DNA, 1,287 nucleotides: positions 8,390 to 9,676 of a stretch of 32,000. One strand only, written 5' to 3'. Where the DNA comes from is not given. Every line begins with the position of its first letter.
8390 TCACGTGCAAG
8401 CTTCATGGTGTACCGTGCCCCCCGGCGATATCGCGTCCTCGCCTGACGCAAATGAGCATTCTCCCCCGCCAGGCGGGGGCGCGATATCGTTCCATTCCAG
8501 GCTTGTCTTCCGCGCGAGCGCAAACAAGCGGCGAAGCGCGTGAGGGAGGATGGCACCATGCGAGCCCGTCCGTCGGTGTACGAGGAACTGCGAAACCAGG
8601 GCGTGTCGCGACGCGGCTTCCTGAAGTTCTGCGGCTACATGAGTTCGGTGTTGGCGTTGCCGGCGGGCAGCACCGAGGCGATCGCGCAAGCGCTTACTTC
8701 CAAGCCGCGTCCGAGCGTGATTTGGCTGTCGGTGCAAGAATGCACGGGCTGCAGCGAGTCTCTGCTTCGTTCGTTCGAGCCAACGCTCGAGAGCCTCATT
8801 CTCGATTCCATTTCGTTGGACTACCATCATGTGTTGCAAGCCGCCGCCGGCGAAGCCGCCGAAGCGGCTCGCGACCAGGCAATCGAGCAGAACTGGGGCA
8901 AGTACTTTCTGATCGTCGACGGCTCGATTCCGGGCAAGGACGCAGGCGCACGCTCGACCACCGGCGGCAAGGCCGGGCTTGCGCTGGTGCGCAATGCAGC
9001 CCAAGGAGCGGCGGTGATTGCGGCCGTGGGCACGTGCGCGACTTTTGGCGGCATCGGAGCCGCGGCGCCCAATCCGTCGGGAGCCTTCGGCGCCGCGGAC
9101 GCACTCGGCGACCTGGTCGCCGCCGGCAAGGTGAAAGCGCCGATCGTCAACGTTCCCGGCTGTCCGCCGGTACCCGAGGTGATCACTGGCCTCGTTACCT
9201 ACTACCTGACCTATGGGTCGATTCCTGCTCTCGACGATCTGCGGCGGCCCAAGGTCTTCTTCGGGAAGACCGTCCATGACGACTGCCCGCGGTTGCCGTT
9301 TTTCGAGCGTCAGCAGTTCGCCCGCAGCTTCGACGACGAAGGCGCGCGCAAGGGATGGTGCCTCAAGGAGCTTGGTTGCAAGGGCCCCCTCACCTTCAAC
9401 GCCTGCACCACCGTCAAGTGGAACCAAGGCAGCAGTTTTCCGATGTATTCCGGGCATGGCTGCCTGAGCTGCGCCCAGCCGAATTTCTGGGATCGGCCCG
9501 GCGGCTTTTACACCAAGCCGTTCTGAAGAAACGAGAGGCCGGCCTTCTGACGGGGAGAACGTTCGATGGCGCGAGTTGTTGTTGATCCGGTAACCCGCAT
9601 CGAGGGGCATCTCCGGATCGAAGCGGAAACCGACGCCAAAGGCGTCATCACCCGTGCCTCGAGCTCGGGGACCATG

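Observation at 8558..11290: Apparently soluble periplasmic [NiFe]-hydrogenase with no cytochrome b, Isp or HybAB partner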

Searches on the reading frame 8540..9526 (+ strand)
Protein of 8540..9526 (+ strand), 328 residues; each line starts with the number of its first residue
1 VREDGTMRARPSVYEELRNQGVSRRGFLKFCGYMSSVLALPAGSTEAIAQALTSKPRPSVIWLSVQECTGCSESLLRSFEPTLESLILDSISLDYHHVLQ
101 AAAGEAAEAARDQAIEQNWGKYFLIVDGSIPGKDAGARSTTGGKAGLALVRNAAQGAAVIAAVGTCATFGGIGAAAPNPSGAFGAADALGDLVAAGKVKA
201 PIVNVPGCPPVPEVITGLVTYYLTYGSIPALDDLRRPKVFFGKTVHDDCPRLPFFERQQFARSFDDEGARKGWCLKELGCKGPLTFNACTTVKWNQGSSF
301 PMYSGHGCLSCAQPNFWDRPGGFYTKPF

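Call 4: search_protein_families(library=pfam, proteins=[window:8540-9526:+])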
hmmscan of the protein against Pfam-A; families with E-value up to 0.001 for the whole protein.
window:8540-9526:+ (328 aa): 2 families
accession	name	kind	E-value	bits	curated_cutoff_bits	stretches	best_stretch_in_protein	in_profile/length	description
PF14720.11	NiFe_hyd_SSU_C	-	3.6e-27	95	27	1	241-323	1-79/80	NiFe/NiFeSe hydrogenase small subunit C-terminal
PF01058.29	Oxidored_q6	-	7.5e-26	90.8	27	1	68-220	1-126/128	NADH ubiquinone oxidoreductase, 20 Kd subunit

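Call 6: search_solved_structures(query=window:8540-9526:+, max_evalue=1e-10, show_alignments=3)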
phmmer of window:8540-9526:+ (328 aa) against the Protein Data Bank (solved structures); distinct sequences matched with E-value up to 1e-10: 43.
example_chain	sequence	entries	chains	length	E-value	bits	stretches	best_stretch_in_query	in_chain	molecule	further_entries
3myr_A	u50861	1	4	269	1.3e-105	356.6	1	57-325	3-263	Hydrogenase (NiFe) small subunit HydA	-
1h2a_S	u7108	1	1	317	2.5e-93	316.3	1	11-324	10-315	HYDROGENASE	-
1h2r_S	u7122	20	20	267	4e-84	286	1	56-324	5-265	PROTEIN (PERIPLASMIC [NIFE] HYDROGENASE SMALL SUBUNIT) | Periplasmic [NiFe] hydrogenase small subunit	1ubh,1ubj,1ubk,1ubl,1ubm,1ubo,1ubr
8w6x_S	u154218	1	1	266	5.3e-84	285.6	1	56-324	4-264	Periplasmic [NiFe] hydrogenase small subunit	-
4u9h_S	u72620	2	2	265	6.5e-84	285.3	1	57-324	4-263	Periplasmic [NiFe] hydrogenase small subunit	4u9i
3ayx_B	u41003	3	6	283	1e-83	284.7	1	48-326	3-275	Membrane-bound hydrogenase small subunit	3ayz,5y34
4upe_A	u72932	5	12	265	3e-82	279.8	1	51-325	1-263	NIFE-HYDROGENASE SMALL SUBUNIT | HYDROGENASE (NIFE) SMALL SUBUNIT HYDA | PERIPLASMIC [NIFE] HYDROGENASE SMALL SUBUNIT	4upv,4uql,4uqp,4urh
1yqw_A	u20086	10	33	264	9.4e-82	278.2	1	52-325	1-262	Periplasmic [NiFe] hydrogenase small subunit | HYDROGENASE (NIFE) SMALL SUBUNIT HYDA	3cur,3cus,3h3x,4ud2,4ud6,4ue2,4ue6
1yrq_A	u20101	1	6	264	2e-81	277.2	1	52-325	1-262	Periplasmic [NiFe] hydrogenase small subunit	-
8pou_S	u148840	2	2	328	4e-81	276.2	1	54-325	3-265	Uptake hydrogenase small subunit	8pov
4ucw_A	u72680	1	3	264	4.5e-81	276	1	52-325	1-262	HYDROGENASE (NIFE) SMALL SUBUNIT HYDA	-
4ucq_A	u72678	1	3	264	6.2e-81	275.5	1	52-325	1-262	HYDROGENASE (NIFE) SMALL SUBUNIT HYDA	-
4ucx_A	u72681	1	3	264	1.1e-80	274.8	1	52-325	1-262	HYDROGENASE (NIFE) SMALL SUBUNIT HYDA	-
1frf_S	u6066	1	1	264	4.9e-80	272.6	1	52-325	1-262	[NI-FE] HYDROGENASE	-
8pow_S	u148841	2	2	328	7.2e-80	272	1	54-325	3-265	Uptake hydrogenase small subunit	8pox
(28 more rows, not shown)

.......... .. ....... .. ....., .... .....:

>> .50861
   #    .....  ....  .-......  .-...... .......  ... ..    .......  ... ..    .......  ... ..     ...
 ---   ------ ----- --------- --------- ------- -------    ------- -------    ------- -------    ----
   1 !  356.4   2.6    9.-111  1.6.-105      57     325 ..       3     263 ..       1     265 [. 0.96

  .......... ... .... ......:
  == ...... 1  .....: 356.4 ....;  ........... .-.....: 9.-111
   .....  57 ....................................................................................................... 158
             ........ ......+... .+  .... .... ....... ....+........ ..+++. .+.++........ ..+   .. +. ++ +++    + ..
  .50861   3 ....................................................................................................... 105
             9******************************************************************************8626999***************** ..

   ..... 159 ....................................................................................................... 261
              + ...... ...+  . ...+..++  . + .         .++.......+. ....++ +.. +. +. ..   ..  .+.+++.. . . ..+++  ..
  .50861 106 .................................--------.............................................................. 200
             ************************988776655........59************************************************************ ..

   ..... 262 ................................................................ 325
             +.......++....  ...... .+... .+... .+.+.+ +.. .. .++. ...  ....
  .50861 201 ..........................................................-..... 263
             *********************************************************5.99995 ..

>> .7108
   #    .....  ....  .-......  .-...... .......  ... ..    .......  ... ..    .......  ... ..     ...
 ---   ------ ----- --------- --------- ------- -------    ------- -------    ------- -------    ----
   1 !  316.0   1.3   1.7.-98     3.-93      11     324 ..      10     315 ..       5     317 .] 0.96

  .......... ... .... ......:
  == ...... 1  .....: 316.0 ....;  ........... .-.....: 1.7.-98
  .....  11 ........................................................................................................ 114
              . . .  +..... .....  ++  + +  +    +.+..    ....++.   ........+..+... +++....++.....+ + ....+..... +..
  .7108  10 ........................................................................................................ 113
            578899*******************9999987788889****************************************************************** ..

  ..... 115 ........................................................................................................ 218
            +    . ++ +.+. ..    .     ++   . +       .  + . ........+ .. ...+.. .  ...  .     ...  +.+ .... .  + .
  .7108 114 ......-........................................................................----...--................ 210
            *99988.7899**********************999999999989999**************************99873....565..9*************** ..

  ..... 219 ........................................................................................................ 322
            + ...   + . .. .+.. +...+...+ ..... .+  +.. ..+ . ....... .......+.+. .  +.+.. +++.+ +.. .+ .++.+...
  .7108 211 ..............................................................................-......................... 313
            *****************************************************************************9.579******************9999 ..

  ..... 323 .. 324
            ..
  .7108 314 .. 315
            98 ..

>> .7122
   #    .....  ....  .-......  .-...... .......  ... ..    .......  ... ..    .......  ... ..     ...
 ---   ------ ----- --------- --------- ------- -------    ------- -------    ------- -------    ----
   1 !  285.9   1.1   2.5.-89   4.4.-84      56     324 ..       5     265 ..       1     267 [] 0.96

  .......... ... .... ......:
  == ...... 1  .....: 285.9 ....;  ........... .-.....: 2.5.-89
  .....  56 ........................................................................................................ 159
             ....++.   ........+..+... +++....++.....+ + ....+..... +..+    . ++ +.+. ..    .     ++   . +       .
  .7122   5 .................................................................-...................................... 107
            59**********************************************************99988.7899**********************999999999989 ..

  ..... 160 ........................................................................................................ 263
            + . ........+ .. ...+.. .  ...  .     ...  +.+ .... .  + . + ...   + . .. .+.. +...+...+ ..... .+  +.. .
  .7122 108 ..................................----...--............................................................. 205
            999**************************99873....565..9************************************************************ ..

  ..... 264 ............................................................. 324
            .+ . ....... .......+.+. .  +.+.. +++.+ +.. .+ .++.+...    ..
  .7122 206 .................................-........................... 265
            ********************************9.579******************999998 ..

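Call 31: search_protein_families(library=ncbifam, proteins=[window:8540-9526:+], max_evalue=0.01)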
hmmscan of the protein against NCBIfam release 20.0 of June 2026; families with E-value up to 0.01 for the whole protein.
window:8540-9526:+ (328 aa): 5 families
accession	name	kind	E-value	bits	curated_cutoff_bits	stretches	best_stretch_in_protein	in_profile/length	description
TIGR00391.1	hydA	subfamily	3.3e-115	385.1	179.5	1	13-319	6-304/365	hydrogenase small subunit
NF007779.0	PRK10468.1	equivalog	5.6e-90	302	659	1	17-313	8-297/372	hydrogenase 2 small subunit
NF045520.1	H2_NiFeSe_small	exception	4.6e-64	216.8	470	1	22-325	2-313/314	NiFeSe hydrogenase small subunit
TIGR03294.1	FrhG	equivalog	3.5e-07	30.2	245.5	1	148-223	69-141/228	coenzyme F420 hydrogenase subunit gamma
NF045875.1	F420_non_VhuG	exception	9e-05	21.8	450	0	205-289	146-222/286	F420-non-reducing hydrogenase subunit VhuG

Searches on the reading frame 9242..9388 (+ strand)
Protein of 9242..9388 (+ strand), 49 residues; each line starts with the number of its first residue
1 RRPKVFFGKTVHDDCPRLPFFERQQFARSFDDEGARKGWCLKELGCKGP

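Call 87: search_solved_structures(query=window:9242-9388:+, max_evalue=0.001, show_alignments=5)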
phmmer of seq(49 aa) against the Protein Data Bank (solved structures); distinct sequences matched with E-value up to 0.001: 42.
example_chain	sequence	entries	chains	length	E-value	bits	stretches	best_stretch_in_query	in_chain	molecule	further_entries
4u9h_S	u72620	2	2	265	7.3e-20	72.9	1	2-49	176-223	Periplasmic [NiFe] hydrogenase small subunit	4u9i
8w6x_S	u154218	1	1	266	7.4e-20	72.9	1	2-49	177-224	Periplasmic [NiFe] hydrogenase small subunit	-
1h2r_S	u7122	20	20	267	7.5e-20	72.9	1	2-49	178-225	PROTEIN (PERIPLASMIC [NIFE] HYDROGENASE SMALL SUBUNIT) | Periplasmic [NiFe] hydrogenase small subunit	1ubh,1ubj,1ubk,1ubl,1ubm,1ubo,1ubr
1h2a_S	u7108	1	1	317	1.2e-19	72.2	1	2-49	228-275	HYDROGENASE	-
4ucq_A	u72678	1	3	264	2.5e-19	71.2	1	2-49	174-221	HYDROGENASE (NIFE) SMALL SUBUNIT HYDA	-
1frf_S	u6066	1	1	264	2.5e-19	71.2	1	2-49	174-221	[NI-FE] HYDROGENASE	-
4ucx_A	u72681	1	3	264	2.5e-19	71.2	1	2-49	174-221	HYDROGENASE (NIFE) SMALL SUBUNIT HYDA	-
1yqw_A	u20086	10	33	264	2.6e-19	71.2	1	2-49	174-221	Periplasmic [NiFe] hydrogenase small subunit | HYDROGENASE (NIFE) SMALL SUBUNIT HYDA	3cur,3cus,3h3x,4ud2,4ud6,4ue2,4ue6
4ucw_A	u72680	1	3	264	2.6e-19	71.2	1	2-49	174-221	HYDROGENASE (NIFE) SMALL SUBUNIT HYDA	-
4upe_A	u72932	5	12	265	2.6e-19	71.2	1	2-49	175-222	NIFE-HYDROGENASE SMALL SUBUNIT | HYDROGENASE (NIFE) SMALL SUBUNIT HYDA | PERIPLASMIC [NIFE] HYDROGENASE SMALL SUBUNIT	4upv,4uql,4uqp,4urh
1yrq_A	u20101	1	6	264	2.6e-19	71.2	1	2-49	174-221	Periplasmic [NiFe] hydrogenase small subunit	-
3myr_A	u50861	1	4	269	2e-17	65.3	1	2-49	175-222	Hydrogenase (NiFe) small subunit HydA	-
1yq9_A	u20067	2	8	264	1.3e-16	62.7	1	2-49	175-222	Periplasmic [NiFe] hydrogenase small subunit | PERIPLASMIC HYDROGENASE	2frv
1frv_A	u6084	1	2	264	1.5e-16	62.6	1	2-49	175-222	HYDROGENASE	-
4c3o_B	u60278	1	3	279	4.4e-15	57.9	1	2-49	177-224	HYDROGENASE-1 SMALL SUBUNIT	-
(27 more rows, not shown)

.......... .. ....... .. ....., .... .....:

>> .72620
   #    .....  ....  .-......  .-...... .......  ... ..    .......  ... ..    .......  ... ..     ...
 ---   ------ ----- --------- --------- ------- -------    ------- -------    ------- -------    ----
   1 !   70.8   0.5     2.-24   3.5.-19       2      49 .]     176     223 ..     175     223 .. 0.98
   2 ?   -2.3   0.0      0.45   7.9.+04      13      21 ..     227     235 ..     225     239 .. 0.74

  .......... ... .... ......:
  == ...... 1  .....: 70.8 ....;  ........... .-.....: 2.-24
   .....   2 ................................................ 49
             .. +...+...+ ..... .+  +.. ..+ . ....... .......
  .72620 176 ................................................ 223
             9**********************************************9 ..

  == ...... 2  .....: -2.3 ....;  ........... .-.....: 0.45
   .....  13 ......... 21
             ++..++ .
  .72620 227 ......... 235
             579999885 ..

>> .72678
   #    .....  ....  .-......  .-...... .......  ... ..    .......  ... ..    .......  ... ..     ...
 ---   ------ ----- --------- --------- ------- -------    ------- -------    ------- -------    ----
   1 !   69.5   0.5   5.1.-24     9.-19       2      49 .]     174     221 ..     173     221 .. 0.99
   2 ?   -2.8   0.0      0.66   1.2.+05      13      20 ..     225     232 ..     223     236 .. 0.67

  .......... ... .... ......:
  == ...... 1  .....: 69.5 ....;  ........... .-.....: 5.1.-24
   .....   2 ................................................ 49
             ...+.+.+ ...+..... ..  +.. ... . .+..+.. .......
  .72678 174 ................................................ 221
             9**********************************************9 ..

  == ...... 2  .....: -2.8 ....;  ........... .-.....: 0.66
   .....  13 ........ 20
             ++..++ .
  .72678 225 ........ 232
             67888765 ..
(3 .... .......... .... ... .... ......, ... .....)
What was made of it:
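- Closest known: Desulfovibrio periplasmic [NiFe]-hydrogenases. Same: The CPRLP(H/F)F motif beside the distal cluster is shared (calls 6, 87).
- Over the whole subunit 3MYR wins by a wide margin (calls 6, 87).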
